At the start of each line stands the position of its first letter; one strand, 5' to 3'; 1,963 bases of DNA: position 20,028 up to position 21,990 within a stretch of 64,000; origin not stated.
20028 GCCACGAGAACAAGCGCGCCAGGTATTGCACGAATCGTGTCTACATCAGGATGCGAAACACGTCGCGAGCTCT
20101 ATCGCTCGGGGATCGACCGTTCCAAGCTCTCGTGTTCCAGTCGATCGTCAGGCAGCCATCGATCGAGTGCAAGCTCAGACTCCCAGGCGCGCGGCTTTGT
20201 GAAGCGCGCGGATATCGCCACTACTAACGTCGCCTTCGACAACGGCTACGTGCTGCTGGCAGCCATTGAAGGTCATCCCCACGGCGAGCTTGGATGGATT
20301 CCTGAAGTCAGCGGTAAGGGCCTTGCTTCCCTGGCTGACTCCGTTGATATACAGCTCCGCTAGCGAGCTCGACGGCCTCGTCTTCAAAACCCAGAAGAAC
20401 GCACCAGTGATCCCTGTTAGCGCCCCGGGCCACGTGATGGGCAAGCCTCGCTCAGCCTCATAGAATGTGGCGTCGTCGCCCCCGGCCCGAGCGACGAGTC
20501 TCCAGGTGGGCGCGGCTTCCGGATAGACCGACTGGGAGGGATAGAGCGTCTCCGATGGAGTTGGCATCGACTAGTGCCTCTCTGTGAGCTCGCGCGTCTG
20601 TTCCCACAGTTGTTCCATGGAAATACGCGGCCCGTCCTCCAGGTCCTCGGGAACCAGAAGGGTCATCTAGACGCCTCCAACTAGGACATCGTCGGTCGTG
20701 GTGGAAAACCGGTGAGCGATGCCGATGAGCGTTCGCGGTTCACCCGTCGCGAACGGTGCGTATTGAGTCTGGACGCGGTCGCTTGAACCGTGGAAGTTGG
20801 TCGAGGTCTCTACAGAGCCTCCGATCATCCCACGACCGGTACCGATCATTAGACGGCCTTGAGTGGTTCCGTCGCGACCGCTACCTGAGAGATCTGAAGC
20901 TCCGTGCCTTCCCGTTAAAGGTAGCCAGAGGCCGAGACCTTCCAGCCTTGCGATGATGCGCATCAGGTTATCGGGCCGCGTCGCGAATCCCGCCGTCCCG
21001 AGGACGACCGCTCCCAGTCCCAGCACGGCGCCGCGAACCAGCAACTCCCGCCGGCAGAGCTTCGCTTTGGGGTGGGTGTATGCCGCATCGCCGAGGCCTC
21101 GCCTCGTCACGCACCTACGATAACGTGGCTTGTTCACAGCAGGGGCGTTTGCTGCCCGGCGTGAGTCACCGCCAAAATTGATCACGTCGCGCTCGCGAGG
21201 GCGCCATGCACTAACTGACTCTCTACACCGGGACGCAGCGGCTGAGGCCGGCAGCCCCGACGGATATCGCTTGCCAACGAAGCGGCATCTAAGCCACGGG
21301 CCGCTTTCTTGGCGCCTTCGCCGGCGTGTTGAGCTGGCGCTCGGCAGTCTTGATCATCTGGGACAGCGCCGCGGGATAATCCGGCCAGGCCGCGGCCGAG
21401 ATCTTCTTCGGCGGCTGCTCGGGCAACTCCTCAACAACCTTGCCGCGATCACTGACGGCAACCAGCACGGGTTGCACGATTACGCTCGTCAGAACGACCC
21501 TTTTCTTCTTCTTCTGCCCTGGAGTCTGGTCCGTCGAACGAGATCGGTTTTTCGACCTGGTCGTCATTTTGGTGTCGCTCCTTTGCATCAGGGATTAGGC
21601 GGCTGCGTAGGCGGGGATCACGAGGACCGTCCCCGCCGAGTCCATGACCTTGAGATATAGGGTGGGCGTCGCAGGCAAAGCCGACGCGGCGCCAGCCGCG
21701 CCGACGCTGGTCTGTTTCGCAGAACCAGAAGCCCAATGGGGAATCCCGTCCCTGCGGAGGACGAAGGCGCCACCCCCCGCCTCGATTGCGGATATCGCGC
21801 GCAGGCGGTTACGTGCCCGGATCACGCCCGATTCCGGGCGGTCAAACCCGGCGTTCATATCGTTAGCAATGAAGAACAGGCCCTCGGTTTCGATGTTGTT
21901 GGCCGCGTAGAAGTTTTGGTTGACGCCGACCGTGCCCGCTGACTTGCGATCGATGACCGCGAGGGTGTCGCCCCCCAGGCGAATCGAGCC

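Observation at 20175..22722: Phage-tail-fibre-like, LamG-like five-ORF operon immediately upstream of the BY-kinase gene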

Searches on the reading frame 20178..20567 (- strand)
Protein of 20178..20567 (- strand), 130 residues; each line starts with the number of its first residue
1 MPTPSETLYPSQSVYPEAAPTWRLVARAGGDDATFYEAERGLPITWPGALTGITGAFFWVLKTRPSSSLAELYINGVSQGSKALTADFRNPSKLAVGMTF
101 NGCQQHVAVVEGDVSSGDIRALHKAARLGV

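Call 7: search_protein_families(library=pfam, proteins=[window:20178-20567:-], max_evalue=0.1)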
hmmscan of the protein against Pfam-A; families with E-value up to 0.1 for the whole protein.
window:20178-20567:- (130 aa): 0 families

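Call 8: search_protein_families(library=phrogs, proteins=[window:20178-20567:-], max_evalue=0.1)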
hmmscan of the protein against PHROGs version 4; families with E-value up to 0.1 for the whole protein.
window:20178-20567:- (130 aa): 0 families

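Call 10: search_protein_families(library=ncbifam, proteins=[window:20178-20567:-], max_evalue=0.1)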
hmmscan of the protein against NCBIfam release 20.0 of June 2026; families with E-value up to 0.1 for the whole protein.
window:20178-20567:- (130 aa): 0 families

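Call 61: find_related_loci(query=window:20178-20567:-, collection=viral_contigs, flank=8000)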
Query window:20178-20567:- (130 aa) in viral_contigs; peptide patterns used: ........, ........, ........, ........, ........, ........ (x = any residue, [..] = any of these).
34 stretches matched a pattern; 1 encode a relative of the query (tblastn E <= 1e-3); 1 distinct loci.
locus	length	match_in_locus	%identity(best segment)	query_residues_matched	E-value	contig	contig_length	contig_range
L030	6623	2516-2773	36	45-123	2e-8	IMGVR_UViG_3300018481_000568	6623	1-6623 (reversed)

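Call 66: search_protein_families(library=pfam, proteins=[L030:3-1487:+, L030:1500-1823:+, L030:1826-2125:+, L030:2132-2851:+, L030:3083-5191:+, L030:5246-6079:+, L030:6119-6622:+], max_evalue=0.1)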
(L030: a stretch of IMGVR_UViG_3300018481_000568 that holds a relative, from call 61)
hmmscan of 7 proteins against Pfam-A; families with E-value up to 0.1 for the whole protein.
L030:3-1487:+ (495 aa): 0 families

L030:1500-1823:+ (108 aa): 0 families

L030:1826-2125:+ (100 aa): 0 families

L030:2132-2851:+ (240 aa): 1 family
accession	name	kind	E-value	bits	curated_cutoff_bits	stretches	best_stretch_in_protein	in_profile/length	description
PF13385.13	Laminin_G_3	-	1.7e-11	45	27.6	1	62-210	2-150/151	Concanavalin A-like lectin/glucanases superfamily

L030:3083-5191:+ (703 aa): 1 family
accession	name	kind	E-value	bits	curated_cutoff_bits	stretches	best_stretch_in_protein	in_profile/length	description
PF16510.12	P22_portal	-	4.3e-09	35.9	26.1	1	319-531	289-522/594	Phage P22-like portal protein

L030:5246-6079:+ (278 aa): 2 families
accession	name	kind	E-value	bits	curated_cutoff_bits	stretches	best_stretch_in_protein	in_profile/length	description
PF02505.19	MCR_D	-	0.073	13.3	25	0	63-109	91-137/142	Methyl-coenzyme M reductase operon protein D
PF14203.11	TTRAP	-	0.095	13.3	27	0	192-211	1-20/62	Putative transposon-transfer assisting protein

L030:6119-6622:+ (168 aa): 1 family
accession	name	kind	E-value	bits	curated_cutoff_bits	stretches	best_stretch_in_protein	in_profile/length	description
PF17784.7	Sulfotransfer_4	-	0.089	13.1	22.8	0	63-141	7-73/215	Sulfotransferase domain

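Call 82: search_dna_similar(query=L030:2132-2851:+, collection=phages, mode=protein, max_evalue=0.001, max_rows=15)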
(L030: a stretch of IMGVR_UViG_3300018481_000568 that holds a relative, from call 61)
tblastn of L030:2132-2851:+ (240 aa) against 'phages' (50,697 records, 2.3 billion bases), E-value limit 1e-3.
No match.

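Call 85: search_protein_families(library=phrogs, proteins=[L030:3-1487:+, L030:2132-2851:+, L030:5246-6079:+], max_evalue=0.01)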
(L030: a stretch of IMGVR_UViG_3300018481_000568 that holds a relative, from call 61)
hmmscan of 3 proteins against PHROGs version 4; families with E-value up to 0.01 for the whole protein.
L030:3-1487:+ (495 aa): 5 families
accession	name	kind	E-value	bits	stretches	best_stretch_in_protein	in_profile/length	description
phrog_2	-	head and packaging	5.2e-14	52.9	1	22-462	264-600/807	terminase large subunit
phrog_5653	-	head and packaging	0.00014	22.6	1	254-463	1-188/199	terminase large subunit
phrog_10250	-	head and packaging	0.00019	22.2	1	253-452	15-212/228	terminase large subunit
phrog_31467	-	unknown function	0.00061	20.3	0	139-233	174-255/261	-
phrog_979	-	head and packaging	0.0042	16.8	0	18-60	148-190/642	terminase large subunit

L030:2132-2851:+ (240 aa): 0 families

L030:5246-6079:+ (278 aa): 0 families

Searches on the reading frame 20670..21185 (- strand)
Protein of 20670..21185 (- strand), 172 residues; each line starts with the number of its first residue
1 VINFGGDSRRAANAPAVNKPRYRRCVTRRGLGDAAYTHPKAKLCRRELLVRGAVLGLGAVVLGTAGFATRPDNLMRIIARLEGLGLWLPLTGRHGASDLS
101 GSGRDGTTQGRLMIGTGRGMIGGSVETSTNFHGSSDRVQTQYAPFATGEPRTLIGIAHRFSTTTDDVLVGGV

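Call 7: search_protein_families(library=pfam, proteins=[window:20670-21185:-], max_evalue=0.1)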
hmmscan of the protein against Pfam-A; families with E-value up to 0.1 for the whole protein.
window:20670-21185:- (172 aa): 0 families

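Call 8: search_protein_families(library=phrogs, proteins=[window:20670-21185:-], max_evalue=0.1)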
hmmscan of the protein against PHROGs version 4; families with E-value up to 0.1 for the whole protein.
window:20670-21185:- (172 aa): 0 families

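Call 10: search_protein_families(library=ncbifam, proteins=[window:20670-21185:-], max_evalue=0.1)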
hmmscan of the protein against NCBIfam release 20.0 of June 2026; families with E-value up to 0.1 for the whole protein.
window:20670-21185:- (172 aa): 0 families

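Call 62: find_related_loci(query=window:20670-21110:-, collection=viral_contigs, flank=8000)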
Query window:20670-21110:- (147 aa) in viral_contigs; peptide patterns used: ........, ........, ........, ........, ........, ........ (x = any residue, [..] = any of these).
15 stretches matched a pattern, but none encodes a relative of the query by tblastn (E <= 1e-3).

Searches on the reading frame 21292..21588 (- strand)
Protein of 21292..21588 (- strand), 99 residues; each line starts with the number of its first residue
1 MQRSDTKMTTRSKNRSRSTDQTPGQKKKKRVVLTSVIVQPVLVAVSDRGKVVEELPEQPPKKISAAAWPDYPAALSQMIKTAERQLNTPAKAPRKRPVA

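Call 7: search_protein_families(library=pfam, proteins=[window:21292-21588:-], max_evalue=0.1)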
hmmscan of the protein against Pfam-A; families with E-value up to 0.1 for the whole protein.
window:21292-21588:- (99 aa): 1 family
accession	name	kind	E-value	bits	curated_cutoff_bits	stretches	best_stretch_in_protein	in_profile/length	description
PF04651.18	Pox_A12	-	0.097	13.2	25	0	4-52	73-122/183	Poxvirus A12 protein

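Call 8: search_protein_families(library=phrogs, proteins=[window:21292-21588:-], max_evalue=0.1)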
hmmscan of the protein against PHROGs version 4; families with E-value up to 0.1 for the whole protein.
window:21292-21588:- (99 aa): 0 families

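Call 10: search_protein_families(library=ncbifam, proteins=[window:21292-21588:-], max_evalue=0.1)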
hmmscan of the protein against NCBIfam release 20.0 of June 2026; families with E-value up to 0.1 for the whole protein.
window:21292-21588:- (99 aa): 1 family
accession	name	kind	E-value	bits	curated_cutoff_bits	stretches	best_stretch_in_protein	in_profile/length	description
TIGR02184.2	Myco_arth_vir_N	domain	0.021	14.9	25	1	26-44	5-23/33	MspA/MspB/MIB-like signal-anchor domain-contatining protein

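Call 46: find_homologous_proteins(query=A3, max_evalue=0.01)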
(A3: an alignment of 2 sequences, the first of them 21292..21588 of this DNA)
Query A3 (2 sequences) (99 aa, profile of the alignment): 46 proteins with E <= 0.01 among 76 candidates.
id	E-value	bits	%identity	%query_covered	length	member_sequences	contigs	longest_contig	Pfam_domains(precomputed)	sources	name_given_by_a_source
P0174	8.9e-43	162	100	93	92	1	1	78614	-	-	-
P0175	1.5e-33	133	44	18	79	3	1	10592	-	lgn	-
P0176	3.9e-13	67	48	40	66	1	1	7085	-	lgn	-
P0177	2.0e-12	65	45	61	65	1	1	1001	-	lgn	-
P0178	1.9e-10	59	40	61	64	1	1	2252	-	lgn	-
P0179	7.6e-10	57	51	43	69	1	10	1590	-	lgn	-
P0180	8.6e-9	53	41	57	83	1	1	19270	-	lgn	-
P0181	1.2e-8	53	40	69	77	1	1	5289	-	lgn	-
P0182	3.4e-8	51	51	43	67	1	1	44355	-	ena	-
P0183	4.7e-8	51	38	64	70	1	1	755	-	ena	-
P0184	6.5e-8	50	44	51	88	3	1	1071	-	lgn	-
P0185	7.1e-8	50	42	60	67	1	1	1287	-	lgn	-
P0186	7.4e-8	50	39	60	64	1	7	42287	-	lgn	-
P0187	9.0e-8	50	43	61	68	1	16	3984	-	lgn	-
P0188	9.8e-8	50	49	43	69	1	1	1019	-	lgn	-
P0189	2.1e-7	49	41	59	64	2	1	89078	-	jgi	jgi:hypothetical protein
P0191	2.6e-7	49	37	59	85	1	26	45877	-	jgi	jgi:hypothetical protein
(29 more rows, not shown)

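Call 47: find_encoding_contigs(protein=P0189, flank=8000, max_places=1)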
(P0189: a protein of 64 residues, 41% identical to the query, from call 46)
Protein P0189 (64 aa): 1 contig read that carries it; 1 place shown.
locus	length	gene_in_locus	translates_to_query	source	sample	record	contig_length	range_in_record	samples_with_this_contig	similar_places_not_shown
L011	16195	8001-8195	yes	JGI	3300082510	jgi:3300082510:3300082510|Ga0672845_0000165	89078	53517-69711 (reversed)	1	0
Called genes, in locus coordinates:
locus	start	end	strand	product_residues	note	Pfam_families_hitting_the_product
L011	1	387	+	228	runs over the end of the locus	-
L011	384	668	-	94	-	-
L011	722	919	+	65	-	PF01402:RHH_1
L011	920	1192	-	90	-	-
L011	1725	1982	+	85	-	-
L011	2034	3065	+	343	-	-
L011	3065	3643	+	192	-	-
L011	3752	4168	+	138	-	PF16945:Phage_r1t_holin (weak)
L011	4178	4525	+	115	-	-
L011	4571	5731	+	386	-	-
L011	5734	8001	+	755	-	-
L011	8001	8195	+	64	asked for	-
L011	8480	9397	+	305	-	-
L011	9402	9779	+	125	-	-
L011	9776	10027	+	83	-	-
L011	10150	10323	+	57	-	-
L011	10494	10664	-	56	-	-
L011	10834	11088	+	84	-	-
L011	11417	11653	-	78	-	-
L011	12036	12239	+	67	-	-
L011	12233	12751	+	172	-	-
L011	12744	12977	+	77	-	-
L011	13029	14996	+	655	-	PF00580:UvrD-helicase (faint), PF13245:AAA_19, PF13604:AAA_30 (faint), PF01443:Viral_helicase1 (faint), PF13361:UvrD_C, PF13538:UvrD_C_2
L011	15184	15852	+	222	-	PF08797:HIRAN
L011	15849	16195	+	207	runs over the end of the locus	PF02945:Endonuclease_7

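Call 48: find_encoding_contigs(protein=P0191, flank=8000, max_places=2)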
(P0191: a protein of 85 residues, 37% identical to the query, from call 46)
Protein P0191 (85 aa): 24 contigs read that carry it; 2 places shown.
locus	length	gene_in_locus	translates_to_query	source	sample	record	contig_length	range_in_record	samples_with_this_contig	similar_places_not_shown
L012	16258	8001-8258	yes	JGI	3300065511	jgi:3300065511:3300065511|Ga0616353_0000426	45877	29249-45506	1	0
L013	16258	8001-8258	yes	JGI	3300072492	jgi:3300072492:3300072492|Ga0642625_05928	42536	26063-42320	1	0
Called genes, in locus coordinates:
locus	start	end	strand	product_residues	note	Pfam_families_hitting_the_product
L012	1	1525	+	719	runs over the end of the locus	PF06074:Portal_Mu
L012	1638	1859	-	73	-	-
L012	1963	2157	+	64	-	-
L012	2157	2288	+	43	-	-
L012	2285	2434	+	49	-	-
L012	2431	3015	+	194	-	-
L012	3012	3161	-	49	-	-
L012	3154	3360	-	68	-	-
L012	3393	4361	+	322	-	-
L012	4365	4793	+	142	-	PF09956:Phage_cement_2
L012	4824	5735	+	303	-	PF25209:Phage_capsid_4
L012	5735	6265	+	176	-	PF02817:E3_binding (faint), PF02037:SAP (faint)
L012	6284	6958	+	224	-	-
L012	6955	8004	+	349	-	-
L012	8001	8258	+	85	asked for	-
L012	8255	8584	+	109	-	-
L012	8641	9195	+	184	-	-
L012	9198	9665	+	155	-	PF05069:Phage_tail_S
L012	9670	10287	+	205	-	-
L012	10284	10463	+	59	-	-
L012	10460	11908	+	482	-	-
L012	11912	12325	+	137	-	-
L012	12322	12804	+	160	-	-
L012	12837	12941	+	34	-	-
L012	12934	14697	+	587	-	-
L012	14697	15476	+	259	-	-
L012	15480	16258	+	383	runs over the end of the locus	?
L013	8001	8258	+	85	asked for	-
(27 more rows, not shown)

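Call 49: find_encoding_contigs(protein=P0182, flank=8000, max_places=1)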
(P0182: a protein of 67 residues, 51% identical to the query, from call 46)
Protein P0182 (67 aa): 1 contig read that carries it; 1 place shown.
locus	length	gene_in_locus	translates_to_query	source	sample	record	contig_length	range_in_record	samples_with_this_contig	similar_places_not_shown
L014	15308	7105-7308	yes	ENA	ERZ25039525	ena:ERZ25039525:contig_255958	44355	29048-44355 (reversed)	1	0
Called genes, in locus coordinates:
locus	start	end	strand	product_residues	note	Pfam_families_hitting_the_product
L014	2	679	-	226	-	?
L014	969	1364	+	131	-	-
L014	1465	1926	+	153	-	-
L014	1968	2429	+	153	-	-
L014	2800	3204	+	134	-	-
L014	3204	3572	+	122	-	-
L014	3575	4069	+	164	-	-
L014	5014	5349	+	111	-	-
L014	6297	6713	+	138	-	-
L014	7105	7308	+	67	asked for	-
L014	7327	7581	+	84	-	-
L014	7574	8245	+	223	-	-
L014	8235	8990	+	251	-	PF16510:P22_portal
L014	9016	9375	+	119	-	-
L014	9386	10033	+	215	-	PF16510:P22_portal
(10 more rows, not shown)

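Call 85: search_protein_families(library=phrogs, proteins=[L011:5734-7998:+, L011:8001-8192:+, L011:8480-9394:+, L012:6955-8001:+, L012:8001-8255:+], max_evalue=0.01)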
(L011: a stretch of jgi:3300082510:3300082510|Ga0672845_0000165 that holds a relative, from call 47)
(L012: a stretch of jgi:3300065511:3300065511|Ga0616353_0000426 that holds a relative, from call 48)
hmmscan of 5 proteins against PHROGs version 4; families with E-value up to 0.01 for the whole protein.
L011:5734-7998:+ (755 aa): 3 families
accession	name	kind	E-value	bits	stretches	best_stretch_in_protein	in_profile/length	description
phrog_4636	-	tail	1.8e-33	117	3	487-588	233-345/763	tail spike protein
phrog_23837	-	head and packaging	8.4e-27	95.2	1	455-679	175-400/507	virion structural protein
phrog_6002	-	head and packaging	1.1e-26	93.7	2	459-550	703-794/1183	virion structural protein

L011:8001-8192:+ (64 aa): 0 families

L011:8480-9394:+ (305 aa): 0 families

L012:6955-8001:+ (349 aa): 0 families

L012:8001-8255:+ (85 aa): 0 families

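Call 109: search_dna_similar(query=L012:8001-8255:+, collection=phages, mode=protein, max_evalue=0.1, max_rows=15)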
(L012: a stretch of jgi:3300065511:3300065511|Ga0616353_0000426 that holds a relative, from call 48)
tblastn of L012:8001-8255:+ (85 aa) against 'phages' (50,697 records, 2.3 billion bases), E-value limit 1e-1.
No match.

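Call 116: find_encoding_contigs(protein=P0176, flank=7000, max_places=2)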
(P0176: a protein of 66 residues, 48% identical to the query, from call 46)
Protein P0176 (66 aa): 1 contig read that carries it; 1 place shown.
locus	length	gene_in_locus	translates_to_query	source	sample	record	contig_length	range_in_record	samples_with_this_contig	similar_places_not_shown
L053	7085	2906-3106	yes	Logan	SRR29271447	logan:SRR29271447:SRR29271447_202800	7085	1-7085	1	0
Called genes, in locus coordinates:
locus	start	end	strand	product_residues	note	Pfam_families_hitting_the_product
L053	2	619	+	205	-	?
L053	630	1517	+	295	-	-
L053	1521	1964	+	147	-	PF05069:Phage_tail_S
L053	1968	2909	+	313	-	-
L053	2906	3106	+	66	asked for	-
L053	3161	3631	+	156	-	PF00589:Phage_integrase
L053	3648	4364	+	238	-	-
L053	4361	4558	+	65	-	-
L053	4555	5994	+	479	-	PF04984:Phage_sheath_1 (weak)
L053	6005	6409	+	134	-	-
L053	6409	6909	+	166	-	-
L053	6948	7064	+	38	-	-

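Call 117: find_encoding_contigs(protein=P0175, flank=8000, max_places=2)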
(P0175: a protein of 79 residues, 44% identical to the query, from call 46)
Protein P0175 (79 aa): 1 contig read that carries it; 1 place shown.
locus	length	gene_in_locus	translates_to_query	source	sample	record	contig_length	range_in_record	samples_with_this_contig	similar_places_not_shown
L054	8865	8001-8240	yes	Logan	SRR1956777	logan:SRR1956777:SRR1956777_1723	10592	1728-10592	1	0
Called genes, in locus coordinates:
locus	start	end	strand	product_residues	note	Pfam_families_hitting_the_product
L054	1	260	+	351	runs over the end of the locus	PF08240:ADH_N, PF00107:ADH_zinc_N, PF13602:ADH_zinc_N_2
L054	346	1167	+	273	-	PF06314:ADC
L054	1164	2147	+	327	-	PF00199:Catalase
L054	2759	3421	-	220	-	PF00072:Response_reg, PF08281:Sigma70_r4_2, PF00196:GerE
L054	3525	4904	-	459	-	PF07730:HisKA_3, PF02518:HATPase_c (weak)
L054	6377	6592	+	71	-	PF13340:DUF4096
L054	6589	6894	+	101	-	-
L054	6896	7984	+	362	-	-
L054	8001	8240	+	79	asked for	-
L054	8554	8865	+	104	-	?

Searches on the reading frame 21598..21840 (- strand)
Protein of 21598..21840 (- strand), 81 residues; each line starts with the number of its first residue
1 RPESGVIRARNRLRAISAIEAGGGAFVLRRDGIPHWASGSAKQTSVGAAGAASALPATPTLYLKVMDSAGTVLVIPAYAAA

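Call 26: search_dna_similar(query=window:21598-21840:-, collection=phages, mode=protein, max_evalue=10, max_rows=25)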
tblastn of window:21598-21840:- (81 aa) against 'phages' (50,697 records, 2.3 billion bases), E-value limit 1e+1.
Records with a match: 34; places in all: 34; records where one place covers at least 80% of the query: 2.
Best place of each record, by identity: <60% 34.
By first word of the organism name: Mycobacterium 32; Pseudoalteromonas 2.
By host as written in the record: Mycobacterium smegmatis mc2 155 30; Pseudoalteromonas sp. RHS-str. 402 2; - 1; Mycobacterium smegmatis mc2155 1.
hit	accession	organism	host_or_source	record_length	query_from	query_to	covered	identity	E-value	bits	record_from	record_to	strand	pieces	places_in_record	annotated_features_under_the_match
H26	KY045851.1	Pseudoalteromonas phage C5a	Pseudoalteromonas sp. RHS-str. 402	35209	3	78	94%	36.7%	6e+0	30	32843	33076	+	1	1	tail fiber protein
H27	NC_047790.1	Pseudoalteromonas phage C5a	Pseudoalteromonas sp. RHS-str. 402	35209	3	78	94%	36.7%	6e+0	30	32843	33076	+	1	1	tail collar fiber protein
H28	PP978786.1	Mycobacterium phage Journey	Mycobacterium smegmatis mc2 155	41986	20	44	31%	48.0%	2e+0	32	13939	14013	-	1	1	17: minor tail protein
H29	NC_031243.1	Mycobacterium phage Xeno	Mycobacterium smegmatis mc2 155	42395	20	44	31%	48.0%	2e+0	32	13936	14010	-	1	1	17: minor tail protein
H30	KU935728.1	Mycobacterium phage Xeno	Mycobacterium smegmatis mc2 155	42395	20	44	31%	48.0%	2e+0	32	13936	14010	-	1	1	17: minor tail protein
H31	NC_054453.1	Mycobacterium phage Fulbright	Mycobacterium smegmatis mc2 155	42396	20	44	31%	48.0%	2e+0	32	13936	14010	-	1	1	17: minor tail protein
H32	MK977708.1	Mycobacterium phage Fulbright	Mycobacterium smegmatis mc2 155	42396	20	44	31%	48.0%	2e+0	32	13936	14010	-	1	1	17: minor tail protein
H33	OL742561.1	Mycobacterium phage Duplicity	Mycobacterium smegmatis mc2 155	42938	20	44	31%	48.0%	2e+0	32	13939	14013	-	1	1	17: minor tail protein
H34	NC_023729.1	Mycobacterium phage Charlie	Mycobacterium smegmatis mc2 155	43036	20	44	31%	48.0%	2e+0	32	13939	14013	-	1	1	17: minor tail protein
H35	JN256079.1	Mycobacterium phage Charlie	Mycobacterium smegmatis mc2 155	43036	20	44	31%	48.0%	2e+0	32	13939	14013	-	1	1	17: minor tail protein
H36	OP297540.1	Mycobacterium phage Phloss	Mycobacterium smegmatis mc2 155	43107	20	44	31%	48.0%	2e+0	32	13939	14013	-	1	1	17: minor tail protein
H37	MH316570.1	Mycobacterium phage Silvafighter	soil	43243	20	44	31%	48.0%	2e+0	32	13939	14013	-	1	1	17: minor tail protein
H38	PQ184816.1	Mycobacterium phage Melville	Mycobacterium smegmatis mc2155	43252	20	44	31%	48.0%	2e+0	32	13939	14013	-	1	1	17: minor tail protein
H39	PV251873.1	Mycobacterium phage Bosection6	Mycobacterium smegmatis mc2 155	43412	20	44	31%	48.0%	2e+0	32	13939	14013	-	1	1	17: minor tail protein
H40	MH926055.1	Mycobacterium phage Chewbacca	Mycobacterium smegmatis mc2 155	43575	20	44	31%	48.0%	2e+0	32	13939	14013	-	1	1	17: minor tail protein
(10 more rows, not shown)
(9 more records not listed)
